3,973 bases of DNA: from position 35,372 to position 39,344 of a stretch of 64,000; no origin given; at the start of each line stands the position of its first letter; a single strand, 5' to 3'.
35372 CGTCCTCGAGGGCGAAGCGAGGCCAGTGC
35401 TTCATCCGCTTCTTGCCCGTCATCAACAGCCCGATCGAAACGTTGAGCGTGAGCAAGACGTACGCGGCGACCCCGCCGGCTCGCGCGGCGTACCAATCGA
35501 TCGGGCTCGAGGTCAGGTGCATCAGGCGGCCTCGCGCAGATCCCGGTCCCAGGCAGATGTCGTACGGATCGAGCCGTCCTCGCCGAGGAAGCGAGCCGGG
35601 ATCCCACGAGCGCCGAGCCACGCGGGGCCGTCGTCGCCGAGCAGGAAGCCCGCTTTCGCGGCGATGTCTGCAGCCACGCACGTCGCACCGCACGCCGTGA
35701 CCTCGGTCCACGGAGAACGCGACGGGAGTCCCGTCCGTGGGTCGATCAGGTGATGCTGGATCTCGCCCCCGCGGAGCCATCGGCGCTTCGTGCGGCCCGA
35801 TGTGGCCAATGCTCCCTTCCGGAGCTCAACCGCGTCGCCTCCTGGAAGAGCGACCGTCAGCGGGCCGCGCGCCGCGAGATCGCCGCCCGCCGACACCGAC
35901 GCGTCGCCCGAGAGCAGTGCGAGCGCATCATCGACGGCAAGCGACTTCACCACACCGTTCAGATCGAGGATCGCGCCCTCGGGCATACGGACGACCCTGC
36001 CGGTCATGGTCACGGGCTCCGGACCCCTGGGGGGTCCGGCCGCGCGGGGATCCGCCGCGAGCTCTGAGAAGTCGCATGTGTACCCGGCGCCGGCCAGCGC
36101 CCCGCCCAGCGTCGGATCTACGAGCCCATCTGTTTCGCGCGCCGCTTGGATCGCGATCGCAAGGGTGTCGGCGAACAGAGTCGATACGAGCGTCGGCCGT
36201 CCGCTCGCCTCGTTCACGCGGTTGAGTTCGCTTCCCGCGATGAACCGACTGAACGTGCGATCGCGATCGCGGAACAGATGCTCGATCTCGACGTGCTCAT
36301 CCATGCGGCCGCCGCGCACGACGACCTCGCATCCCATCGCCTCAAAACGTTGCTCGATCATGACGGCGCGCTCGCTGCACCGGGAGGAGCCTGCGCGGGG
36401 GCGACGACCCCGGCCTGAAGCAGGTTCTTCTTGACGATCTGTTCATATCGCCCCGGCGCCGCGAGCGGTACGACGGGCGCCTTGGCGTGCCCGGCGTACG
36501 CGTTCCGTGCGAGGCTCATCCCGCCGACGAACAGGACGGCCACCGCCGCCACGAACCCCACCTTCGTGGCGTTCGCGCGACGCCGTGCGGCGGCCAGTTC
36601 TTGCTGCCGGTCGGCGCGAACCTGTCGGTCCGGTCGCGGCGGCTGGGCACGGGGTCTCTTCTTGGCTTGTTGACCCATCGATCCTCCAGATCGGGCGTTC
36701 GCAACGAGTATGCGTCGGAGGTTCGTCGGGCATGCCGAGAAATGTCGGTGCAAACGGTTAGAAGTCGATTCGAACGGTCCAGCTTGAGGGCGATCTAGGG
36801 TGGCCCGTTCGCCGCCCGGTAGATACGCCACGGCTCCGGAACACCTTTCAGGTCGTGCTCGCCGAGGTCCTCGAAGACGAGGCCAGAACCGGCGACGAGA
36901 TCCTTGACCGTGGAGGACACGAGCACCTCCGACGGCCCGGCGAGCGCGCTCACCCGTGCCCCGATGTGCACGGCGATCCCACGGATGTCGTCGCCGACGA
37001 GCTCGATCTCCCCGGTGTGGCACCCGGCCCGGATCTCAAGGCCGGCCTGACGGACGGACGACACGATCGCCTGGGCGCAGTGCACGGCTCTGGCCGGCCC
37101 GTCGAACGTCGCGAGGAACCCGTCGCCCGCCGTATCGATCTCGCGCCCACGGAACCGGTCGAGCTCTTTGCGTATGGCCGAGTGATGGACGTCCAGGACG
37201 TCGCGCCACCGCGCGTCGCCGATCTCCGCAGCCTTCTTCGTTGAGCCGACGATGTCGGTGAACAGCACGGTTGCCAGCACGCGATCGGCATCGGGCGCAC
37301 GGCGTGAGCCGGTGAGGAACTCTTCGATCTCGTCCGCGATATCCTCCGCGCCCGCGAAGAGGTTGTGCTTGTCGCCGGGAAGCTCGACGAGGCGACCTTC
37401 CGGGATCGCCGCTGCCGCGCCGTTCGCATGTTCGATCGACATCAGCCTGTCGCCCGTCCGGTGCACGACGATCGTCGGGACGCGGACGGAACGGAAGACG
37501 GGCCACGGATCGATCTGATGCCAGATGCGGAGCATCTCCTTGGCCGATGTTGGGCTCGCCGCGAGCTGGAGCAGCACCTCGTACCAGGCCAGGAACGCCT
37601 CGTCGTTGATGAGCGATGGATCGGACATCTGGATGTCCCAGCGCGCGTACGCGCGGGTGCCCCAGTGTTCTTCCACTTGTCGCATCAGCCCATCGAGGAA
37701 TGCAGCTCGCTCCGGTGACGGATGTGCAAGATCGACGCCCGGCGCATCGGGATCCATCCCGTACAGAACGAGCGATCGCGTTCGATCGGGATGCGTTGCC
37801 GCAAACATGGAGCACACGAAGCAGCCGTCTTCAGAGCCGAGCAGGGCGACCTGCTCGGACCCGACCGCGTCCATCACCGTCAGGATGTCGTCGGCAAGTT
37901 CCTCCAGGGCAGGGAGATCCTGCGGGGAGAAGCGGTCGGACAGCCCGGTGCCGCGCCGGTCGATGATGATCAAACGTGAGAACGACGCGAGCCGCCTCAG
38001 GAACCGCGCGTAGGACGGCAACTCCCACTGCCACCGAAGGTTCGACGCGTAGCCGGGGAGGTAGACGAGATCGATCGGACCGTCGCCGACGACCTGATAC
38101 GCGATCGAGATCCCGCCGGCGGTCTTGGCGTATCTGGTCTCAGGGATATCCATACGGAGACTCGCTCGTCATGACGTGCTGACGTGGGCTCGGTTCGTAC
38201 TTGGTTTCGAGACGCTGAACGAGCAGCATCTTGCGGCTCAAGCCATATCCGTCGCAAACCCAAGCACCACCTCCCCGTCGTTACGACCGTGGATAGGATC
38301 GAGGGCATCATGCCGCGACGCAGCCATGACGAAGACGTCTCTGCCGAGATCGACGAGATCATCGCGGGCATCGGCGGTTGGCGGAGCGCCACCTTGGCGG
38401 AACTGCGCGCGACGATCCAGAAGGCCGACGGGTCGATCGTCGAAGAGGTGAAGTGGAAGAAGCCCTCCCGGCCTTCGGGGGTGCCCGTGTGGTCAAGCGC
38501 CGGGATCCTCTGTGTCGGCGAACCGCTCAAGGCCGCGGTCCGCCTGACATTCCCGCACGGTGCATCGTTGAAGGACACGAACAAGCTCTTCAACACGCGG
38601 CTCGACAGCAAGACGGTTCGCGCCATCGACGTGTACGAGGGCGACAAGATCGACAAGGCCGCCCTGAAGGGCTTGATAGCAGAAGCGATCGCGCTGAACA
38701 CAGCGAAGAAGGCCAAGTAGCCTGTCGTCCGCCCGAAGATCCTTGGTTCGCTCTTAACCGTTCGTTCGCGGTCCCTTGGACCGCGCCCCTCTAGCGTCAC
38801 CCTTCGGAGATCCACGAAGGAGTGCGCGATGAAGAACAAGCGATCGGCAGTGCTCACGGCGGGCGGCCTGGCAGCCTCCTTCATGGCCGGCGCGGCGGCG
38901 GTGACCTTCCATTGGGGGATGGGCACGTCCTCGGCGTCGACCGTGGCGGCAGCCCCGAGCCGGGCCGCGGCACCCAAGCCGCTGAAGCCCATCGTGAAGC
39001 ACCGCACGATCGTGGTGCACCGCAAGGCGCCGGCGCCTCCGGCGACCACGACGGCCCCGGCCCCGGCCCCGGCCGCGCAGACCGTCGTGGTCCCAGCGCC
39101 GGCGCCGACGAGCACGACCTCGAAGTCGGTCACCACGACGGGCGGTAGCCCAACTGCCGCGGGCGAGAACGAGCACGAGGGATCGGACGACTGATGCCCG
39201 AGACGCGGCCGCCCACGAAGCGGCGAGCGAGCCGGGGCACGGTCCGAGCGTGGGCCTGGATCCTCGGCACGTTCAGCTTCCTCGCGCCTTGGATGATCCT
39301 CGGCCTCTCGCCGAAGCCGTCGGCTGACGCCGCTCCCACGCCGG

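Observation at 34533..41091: Two independent ApbE flavin-transferase / ferric-reductase-like membrane protein modules in 7 kb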

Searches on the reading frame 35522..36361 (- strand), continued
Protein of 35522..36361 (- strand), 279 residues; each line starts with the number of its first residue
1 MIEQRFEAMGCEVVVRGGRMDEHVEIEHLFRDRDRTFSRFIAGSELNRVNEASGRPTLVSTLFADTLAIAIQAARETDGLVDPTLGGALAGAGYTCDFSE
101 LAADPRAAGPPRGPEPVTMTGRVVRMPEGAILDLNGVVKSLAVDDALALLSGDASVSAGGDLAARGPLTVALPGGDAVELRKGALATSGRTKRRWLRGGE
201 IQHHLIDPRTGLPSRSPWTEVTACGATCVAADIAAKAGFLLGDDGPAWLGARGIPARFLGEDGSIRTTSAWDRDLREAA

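Call 70: find_encoding_contigs(protein=P0411, flank=5000, max_places=1)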
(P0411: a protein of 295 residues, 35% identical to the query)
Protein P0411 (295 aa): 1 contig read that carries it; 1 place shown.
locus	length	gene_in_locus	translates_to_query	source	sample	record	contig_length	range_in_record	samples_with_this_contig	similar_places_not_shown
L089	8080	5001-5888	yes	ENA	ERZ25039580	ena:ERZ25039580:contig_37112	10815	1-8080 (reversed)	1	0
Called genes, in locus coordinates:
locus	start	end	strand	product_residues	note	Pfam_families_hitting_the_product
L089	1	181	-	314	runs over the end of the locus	PF02424:ApbE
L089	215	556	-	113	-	-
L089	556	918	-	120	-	-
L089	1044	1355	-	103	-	-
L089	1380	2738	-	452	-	PF00672:HAMP, PF00512:HisKA, PF02518:HATPase_c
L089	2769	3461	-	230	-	PF00072:Response_reg, PF00486:Trans_reg_C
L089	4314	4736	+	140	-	-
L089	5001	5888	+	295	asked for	PF02424:ApbE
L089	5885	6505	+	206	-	PF01292:Ni_hydr_CYTB (faint), PF01794:Ferric_reduct (weak)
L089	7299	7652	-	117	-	PF13847:Methyltransf_31, PF13649:Methyltransf_25, PF08241:Methyltransf_11, PF08242:Methyltransf_12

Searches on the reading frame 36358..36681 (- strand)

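Call 3: search_protein_families(library=pfam, max_evalue=0.01, proteins=[window:36358-36681:-])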
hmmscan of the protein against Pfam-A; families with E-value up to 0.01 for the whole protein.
window:36358-36681:- (107 aa): 0 families

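Call 4: search_protein_families(library=ncbifam, max_evalue=0.01, proteins=[window:36358-36681:-])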
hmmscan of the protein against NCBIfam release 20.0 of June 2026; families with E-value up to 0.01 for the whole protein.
window:36358-36681:- (107 aa): 1 family
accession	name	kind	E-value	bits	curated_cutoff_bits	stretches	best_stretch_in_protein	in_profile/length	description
NF049861.1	SCO2400_fam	subfamily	0.0015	19.1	55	1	5-61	65-118/136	SCO2400 family protein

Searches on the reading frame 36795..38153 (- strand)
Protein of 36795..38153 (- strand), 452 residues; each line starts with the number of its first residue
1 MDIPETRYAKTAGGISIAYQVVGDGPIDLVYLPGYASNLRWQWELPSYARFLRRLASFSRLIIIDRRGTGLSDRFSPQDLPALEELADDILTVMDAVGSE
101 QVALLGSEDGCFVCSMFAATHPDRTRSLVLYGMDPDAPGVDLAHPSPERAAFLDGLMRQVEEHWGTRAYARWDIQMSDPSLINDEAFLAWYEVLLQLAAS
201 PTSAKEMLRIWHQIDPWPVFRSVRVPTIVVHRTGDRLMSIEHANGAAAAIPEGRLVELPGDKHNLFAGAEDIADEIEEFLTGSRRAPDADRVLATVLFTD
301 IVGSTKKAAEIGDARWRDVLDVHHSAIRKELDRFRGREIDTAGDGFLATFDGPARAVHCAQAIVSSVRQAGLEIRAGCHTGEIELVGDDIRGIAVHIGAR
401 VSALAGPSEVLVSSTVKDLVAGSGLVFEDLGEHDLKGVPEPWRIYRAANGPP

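Call 3: search_protein_families(library=pfam, max_evalue=0.01, proteins=[window:36795-38153:-])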
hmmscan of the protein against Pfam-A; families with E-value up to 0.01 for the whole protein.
window:36795-38153:- (452 aa): 4 families
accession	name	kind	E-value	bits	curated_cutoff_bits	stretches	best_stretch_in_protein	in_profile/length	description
PF00561.26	Abhydrolase_1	-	1.3e-14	54.9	25.8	1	30-266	4-241/245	alpha/beta hydrolase fold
PF12697.13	Abhydrolase_6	-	6.6e-13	50.3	26.3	1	29-274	1-216/217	Alpha/beta hydrolase family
PF00211.25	Guanylate_cyc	-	2.9e-10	40.5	21.9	1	294-437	9-172/183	Adenylate and Guanylate cyclase catalytic domain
PF03096.20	Ndr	-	7.4e-08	31.9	23.3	1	78-140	77-139/283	Ndr family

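Call 4: search_protein_families(library=ncbifam, max_evalue=0.01, proteins=[window:36795-38153:-])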
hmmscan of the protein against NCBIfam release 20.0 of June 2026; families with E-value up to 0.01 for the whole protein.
window:36795-38153:- (452 aa): 25 families
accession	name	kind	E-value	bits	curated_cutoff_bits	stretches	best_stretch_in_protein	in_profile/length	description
NF058673.1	LipAdnlyCyLipJMY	equivalog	1.5e-129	432.7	800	1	3-445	7-447/449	bifunctional lipase/adenylate cyclase LipJ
NF051488.1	bifunc_PcaDC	exception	1.2e-15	57.5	390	1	48-322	28-272/375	bifunctional 3-oxoadipate enol-lactonase/4-carboxymuconolactone decarboxylase PcaDC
NF053683.1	esterase_mleBRB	exception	6.8e-14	52.1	585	2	49-140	41-134/280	BRB family alpha/beta fold macrolide esterase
NF052610.1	macro_16_ester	equivalog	8.4e-14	51.6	420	2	50-132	42-126/281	alpha/beta fold macrolide esterase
TIGR02427.1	protocat_pcaD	equivalog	2.7e-12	46.6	255.85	1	49-131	30-110/251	3-oxoadipate enol-lactonase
NF033124.1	estX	equivalog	3.1e-12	46.2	600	1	50-134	42-134/280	macrolide esterase EstX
NF053684.1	esterase_mleBCA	exception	3.4e-11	42.8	570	2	50-131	42-125/281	BCA family alpha/beta fold macrolide esterase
NF053693.1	esterase_mleCBF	exception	1.2e-09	38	564.5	2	49-131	41-125/279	CBF family alpha/beta fold macrolide esterase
NF041759.1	mac_hydro_EstT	equivalog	5.2e-09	35.7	450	2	50-132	41-125/278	macrolide hydrolase EstT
TIGR03056.1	bchO_mg_che_rel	equivalog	9.9e-09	34.6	172.55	1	47-267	43-263/278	alpha/beta fold hydrolase BchO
NF051487.1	bifunc_PcaCD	exception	7.2e-08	31.9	430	1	53-130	193-268/413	bifunctional 4-carboxymuconolactone decarboxylase/3-oxoadipate enol-lactonase PcaCD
TIGR04510.1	mod_pep_cyc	subfamily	1.5e-07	30.4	400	1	293-445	5-183/814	putative peptide modification system cyclase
NF004514.1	PRK05855.1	equivalog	2.4e-07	29.7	455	1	10-110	5-101/578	SDR family oxidoreductase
NF045632.1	hydroxlase_HsaD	equivalog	3.2e-07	29.6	400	1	48-150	53-152/290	4,5:9,10-diseco-3-hydroxy-5,9,17-trioxoandrosta-1(10),2-diene-4-oate hydrolase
NF050089.1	i_nPHAscl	equivalog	4e-07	29.4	300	1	50-131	36-115/288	intracellular short-chain-length polyhydroxyalkanoate depolymerase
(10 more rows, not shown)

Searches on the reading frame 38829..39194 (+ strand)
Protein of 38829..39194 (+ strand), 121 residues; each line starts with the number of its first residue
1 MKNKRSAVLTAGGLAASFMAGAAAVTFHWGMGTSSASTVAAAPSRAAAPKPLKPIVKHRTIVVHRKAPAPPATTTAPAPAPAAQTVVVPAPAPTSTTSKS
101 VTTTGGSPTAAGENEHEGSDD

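Call 3: search_protein_families(library=pfam, max_evalue=0.01, proteins=[window:38829-39194:+])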
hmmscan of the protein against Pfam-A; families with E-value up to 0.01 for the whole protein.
window:38829-39194:+ (121 aa): 0 families

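Call 4: search_protein_families(library=ncbifam, max_evalue=0.01, proteins=[window:38829-39194:+])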
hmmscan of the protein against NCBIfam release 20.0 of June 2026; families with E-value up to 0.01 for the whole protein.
window:38829-39194:+ (121 aa): 0 families
